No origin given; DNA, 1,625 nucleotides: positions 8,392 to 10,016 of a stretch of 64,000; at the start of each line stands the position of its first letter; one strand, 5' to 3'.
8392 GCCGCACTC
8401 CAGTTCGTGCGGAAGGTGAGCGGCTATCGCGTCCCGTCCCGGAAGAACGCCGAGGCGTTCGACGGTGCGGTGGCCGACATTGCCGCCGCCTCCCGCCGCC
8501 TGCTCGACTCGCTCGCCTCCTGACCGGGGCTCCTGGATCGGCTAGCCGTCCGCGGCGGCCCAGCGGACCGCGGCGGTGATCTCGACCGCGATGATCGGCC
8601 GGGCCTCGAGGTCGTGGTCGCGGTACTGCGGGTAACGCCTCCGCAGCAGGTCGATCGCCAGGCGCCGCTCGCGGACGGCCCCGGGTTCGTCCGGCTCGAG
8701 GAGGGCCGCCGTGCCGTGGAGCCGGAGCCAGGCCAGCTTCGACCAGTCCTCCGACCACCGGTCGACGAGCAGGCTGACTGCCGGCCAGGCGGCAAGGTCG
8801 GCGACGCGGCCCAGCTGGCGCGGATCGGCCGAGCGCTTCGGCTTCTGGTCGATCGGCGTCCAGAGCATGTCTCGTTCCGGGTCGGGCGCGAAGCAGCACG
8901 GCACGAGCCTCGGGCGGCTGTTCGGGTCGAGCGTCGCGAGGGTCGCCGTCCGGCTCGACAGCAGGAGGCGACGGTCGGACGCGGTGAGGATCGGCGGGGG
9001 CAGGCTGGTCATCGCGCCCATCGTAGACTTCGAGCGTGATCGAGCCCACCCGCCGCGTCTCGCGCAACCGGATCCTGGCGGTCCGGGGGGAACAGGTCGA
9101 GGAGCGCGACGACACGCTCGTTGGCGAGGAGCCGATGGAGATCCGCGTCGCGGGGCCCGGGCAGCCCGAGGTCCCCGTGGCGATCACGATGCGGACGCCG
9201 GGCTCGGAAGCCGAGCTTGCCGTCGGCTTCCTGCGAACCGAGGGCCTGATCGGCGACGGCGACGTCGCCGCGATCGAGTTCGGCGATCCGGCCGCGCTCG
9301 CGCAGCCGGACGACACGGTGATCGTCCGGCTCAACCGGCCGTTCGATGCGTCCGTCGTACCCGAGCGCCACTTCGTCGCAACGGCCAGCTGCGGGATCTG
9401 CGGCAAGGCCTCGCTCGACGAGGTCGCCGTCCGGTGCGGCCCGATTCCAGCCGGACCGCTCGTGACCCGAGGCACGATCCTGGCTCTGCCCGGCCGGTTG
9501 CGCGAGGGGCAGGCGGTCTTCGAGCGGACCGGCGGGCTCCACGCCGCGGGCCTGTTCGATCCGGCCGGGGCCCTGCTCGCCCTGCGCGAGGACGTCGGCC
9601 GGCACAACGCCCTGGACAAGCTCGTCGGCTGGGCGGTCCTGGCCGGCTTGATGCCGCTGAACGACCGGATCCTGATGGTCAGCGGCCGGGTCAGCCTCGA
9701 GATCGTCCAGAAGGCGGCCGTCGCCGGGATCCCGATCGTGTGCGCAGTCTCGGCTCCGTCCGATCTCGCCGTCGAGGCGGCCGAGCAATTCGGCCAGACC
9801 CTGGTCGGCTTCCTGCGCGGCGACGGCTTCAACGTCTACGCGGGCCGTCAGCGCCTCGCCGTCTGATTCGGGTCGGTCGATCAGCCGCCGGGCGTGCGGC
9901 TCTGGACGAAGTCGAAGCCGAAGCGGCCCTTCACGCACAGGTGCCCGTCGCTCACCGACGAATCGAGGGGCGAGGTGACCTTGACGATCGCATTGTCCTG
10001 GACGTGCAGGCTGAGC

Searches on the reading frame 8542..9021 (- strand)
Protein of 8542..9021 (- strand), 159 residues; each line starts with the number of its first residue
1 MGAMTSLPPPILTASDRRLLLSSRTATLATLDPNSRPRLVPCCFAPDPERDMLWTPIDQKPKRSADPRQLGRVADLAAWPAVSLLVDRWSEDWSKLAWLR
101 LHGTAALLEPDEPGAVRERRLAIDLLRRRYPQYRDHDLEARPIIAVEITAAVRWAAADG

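Call 104: search_protein_families(library=pfam, proteins=[window:8542-9021:-], max_evalue=0.00001)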
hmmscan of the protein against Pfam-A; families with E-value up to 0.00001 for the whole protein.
window:8542-9021:- (159 aa): 1 family
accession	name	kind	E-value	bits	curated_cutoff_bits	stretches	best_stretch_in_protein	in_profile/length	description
PF01243.27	PNPOx_N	-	6.1e-09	36.7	28.1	1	17-148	6-113/120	Pyridoxamine 5'-phosphate oxidase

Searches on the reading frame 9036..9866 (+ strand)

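Call 53: search_protein_families(library=pfam, proteins=[window:9036-9866:+], max_evalue=0.000001)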
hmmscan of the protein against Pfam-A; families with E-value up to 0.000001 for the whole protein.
window:9036-9866:+ (276 aa): 1 family
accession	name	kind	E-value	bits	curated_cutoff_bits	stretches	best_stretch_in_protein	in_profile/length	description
PF02634.21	FdhD-NarQ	-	1.6e-63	215.1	27.2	1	31-274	3-236/237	FdhD/NarQ family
